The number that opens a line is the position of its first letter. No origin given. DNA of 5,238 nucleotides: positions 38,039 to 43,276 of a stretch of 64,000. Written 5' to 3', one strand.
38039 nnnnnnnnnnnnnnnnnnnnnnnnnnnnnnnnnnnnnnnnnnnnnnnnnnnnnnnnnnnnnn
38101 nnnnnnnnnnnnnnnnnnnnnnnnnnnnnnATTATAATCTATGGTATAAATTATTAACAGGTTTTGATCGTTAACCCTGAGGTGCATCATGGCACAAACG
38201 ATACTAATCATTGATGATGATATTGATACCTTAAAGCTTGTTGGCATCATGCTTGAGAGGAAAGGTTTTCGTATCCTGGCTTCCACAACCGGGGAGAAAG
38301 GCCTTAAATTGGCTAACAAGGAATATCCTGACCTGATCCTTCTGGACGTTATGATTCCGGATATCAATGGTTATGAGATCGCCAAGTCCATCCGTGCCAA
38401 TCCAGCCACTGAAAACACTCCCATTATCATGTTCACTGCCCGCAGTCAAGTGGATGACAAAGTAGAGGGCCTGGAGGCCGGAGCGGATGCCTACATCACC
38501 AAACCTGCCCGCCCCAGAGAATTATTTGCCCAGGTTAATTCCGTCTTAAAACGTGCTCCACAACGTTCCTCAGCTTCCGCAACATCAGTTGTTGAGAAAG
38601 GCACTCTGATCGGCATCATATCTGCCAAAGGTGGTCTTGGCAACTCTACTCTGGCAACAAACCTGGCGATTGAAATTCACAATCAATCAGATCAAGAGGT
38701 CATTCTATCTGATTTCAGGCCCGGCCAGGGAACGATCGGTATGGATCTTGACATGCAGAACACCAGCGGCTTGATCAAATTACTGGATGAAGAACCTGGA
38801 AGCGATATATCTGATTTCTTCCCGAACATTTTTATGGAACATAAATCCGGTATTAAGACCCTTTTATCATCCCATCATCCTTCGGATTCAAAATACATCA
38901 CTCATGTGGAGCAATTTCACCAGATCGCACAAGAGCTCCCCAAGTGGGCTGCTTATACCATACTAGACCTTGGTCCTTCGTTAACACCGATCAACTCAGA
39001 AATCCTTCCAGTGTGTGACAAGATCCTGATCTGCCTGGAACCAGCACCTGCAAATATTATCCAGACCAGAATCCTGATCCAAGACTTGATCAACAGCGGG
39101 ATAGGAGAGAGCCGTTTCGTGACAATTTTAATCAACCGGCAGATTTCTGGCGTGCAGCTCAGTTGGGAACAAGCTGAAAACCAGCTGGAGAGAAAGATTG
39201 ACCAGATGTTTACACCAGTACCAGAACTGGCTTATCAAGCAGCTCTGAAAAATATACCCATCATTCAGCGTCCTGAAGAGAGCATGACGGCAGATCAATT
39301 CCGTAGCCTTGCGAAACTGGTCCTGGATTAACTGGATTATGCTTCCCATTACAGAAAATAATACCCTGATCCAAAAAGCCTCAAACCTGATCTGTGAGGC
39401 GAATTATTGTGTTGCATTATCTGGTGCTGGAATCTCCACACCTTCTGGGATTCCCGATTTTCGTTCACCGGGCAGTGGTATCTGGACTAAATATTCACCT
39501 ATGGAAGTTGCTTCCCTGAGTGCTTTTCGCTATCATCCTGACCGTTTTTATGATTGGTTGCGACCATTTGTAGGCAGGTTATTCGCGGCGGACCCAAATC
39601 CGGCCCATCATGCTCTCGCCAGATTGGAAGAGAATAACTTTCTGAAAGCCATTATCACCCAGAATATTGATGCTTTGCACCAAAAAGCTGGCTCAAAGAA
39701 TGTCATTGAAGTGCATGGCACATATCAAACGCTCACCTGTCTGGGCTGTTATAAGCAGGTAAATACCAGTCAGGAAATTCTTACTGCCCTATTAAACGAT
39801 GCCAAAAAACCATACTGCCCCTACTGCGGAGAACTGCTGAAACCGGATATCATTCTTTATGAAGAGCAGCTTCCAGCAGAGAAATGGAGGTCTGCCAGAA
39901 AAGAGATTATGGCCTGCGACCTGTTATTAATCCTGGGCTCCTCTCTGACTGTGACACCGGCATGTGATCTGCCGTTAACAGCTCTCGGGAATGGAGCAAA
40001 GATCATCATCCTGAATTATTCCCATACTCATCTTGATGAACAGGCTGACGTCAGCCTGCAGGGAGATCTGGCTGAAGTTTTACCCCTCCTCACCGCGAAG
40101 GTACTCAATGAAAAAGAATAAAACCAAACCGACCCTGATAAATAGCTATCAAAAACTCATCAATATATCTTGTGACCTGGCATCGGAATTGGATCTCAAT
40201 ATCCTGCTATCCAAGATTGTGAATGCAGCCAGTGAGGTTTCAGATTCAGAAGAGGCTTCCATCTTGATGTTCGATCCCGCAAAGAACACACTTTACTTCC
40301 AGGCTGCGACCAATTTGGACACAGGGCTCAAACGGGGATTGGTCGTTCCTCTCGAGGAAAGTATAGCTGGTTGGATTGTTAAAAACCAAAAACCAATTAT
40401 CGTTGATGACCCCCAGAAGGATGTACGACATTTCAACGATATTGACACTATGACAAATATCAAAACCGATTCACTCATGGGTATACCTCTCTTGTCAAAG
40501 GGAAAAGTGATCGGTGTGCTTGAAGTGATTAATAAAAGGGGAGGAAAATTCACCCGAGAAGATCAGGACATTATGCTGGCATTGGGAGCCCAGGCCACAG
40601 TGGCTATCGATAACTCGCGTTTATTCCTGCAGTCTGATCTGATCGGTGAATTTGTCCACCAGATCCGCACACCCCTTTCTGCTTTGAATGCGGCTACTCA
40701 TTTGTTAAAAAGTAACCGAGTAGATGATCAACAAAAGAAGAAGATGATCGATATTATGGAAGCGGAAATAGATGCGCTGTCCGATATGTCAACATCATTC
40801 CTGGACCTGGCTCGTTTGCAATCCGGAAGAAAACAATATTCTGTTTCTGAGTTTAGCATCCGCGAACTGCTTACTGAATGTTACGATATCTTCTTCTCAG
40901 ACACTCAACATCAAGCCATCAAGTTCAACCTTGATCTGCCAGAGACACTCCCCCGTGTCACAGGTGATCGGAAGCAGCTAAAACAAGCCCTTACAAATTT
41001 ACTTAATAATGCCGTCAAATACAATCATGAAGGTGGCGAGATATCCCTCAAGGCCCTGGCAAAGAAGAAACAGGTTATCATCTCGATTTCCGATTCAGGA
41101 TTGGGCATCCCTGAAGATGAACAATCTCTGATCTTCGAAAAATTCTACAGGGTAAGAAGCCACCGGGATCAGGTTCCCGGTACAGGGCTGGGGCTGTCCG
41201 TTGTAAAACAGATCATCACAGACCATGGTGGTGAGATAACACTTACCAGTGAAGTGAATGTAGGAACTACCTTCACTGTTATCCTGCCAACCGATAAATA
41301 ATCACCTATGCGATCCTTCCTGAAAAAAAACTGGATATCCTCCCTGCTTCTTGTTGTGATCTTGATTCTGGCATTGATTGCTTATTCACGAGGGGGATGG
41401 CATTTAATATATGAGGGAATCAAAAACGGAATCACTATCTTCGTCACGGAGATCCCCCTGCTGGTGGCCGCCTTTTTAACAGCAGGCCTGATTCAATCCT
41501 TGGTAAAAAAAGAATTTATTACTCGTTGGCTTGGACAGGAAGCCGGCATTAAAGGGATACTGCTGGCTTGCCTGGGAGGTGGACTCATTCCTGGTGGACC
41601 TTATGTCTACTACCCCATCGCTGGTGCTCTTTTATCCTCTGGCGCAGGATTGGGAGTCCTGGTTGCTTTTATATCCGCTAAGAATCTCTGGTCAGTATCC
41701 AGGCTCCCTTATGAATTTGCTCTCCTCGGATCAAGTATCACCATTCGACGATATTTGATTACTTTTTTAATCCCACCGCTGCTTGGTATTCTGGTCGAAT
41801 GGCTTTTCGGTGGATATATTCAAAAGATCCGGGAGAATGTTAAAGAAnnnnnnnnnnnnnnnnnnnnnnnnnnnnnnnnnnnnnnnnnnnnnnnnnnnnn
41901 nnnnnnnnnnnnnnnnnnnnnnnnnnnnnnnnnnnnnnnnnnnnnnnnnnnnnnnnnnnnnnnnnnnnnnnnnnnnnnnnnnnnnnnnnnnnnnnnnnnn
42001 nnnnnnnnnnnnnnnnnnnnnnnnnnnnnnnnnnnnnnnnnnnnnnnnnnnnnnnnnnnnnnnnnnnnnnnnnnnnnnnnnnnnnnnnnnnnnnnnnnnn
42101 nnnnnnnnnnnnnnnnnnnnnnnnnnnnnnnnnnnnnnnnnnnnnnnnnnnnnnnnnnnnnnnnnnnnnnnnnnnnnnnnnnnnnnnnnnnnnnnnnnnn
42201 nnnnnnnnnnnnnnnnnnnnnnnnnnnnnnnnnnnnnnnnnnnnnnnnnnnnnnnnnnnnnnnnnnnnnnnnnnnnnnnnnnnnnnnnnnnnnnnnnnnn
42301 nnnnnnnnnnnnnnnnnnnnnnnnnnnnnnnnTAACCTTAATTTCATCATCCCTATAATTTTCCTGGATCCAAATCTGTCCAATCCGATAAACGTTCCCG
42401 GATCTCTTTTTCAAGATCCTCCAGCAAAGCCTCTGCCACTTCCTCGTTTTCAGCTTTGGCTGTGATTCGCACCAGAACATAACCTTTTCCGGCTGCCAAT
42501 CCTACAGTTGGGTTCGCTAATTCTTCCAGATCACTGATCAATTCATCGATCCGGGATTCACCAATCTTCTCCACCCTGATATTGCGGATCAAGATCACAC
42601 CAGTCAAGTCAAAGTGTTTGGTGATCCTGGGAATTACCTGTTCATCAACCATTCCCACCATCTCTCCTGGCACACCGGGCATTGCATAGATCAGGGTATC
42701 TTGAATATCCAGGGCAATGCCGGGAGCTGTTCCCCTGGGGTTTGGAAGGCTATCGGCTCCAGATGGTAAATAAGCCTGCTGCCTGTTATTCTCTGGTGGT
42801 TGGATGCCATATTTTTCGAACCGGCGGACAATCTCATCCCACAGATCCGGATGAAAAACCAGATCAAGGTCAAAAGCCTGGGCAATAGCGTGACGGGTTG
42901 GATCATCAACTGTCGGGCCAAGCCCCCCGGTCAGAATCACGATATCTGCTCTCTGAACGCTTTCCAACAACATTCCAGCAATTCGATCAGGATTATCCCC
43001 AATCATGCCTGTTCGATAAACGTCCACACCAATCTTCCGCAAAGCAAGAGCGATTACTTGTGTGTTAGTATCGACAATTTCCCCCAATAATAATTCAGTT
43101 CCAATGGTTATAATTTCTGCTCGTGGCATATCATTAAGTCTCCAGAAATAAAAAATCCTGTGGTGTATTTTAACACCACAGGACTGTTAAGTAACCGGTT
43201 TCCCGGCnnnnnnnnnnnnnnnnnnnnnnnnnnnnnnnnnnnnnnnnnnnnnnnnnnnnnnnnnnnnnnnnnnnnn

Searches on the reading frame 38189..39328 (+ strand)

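Call 69: search_protein_families(library=pfam, proteins=[window:38189-39328:+], max_evalue=0.00001)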
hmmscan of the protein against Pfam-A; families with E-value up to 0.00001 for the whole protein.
window:38189-39328:+ (380 aa): 2 families
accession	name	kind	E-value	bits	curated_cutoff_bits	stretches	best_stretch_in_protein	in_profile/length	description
PF00072.30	Response_reg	-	3.7e-28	98.4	30.2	1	5-116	1-110/111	Response regulator receiver domain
PF13614.12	AAA_31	-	1.1e-06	29.2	27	1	140-286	3-150/177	AAA domain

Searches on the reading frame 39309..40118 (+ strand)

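Call 69: search_protein_families(library=pfam, proteins=[window:39309-40118:+], max_evalue=0.00001)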
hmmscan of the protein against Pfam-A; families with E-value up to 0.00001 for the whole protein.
window:39309-40118:+ (270 aa): 1 family
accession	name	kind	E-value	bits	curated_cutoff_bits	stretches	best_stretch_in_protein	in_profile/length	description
PF02146.23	SIR2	-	5.2e-50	170.3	24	1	39-217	1-180/180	Sir2 family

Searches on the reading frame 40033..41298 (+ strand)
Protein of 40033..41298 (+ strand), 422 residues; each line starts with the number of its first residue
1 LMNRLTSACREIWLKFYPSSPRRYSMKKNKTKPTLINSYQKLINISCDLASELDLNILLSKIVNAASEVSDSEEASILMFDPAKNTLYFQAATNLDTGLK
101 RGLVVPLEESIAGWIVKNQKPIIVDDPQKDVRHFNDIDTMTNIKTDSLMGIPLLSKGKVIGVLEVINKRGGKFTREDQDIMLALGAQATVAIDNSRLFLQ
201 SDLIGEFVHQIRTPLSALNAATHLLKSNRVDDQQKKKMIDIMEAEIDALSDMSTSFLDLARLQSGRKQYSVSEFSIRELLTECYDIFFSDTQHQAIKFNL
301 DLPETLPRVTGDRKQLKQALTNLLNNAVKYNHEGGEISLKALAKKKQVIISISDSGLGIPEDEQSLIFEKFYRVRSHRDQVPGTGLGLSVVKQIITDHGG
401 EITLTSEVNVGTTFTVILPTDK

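Call 69: search_protein_families(library=pfam, proteins=[window:40033-41298:+], max_evalue=0.00001)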
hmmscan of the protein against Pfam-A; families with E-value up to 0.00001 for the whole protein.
window:40033-41298:+ (422 aa): 5 families
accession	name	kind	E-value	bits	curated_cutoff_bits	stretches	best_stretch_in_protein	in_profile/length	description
PF02518.31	HATPase_c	-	1.7e-30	106.1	26.4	1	311-421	1-110/111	Histidine kinase-, DNA gyrase B-, and HSP90-like ATPase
PF13185.12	GAF_2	-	2.8e-18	66.9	28.6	1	53-193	2-136/136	GAF domain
PF01590.32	GAF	-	8.8e-17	62.3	22.4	1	54-192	1-133/133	GAF domain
PF00512.31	HisKA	-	2.1e-10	40.9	26.9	1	201-265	3-66/66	His Kinase A (phospho-acceptor) domain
PF13492.12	GAF_3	-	2.3e-08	34.9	27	1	58-194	5-129/129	GAF domain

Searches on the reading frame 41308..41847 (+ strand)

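Call 69: search_protein_families(library=pfam, proteins=[window:41308-41847:+], max_evalue=0.00001)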
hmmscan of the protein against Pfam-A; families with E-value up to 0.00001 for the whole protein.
window:41308-41847:+ (180 aa): 1 family
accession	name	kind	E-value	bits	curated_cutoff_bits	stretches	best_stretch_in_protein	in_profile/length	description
PF03773.19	ArsP_1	-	5.3e-11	42.7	32.3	1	44-168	12-136/294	Predicted permease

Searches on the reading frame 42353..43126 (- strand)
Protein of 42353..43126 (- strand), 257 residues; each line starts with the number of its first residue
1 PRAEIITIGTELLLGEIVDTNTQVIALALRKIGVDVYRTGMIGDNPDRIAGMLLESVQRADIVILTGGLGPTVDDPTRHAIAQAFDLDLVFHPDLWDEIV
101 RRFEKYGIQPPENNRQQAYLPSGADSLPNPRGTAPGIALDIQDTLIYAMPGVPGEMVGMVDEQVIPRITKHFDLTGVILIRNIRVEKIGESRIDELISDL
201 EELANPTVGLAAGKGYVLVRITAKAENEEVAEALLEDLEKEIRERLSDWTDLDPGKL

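Call 69: search_protein_families(library=pfam, proteins=[window:42353-43126:-], max_evalue=0.00001)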
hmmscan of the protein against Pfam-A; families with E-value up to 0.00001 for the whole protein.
window:42353-43126:- (257 aa): 2 families
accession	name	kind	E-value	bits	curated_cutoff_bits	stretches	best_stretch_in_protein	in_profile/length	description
PF00994.29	MoCF_biosynth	-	6.1e-36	123.7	26.6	1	4-169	1-143/144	Probable molybdopterin binding domain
PF18146.6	CinA_KH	-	1.4e-17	63.9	27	1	181-248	2-69/73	Damage-inducible protein CinA KH domain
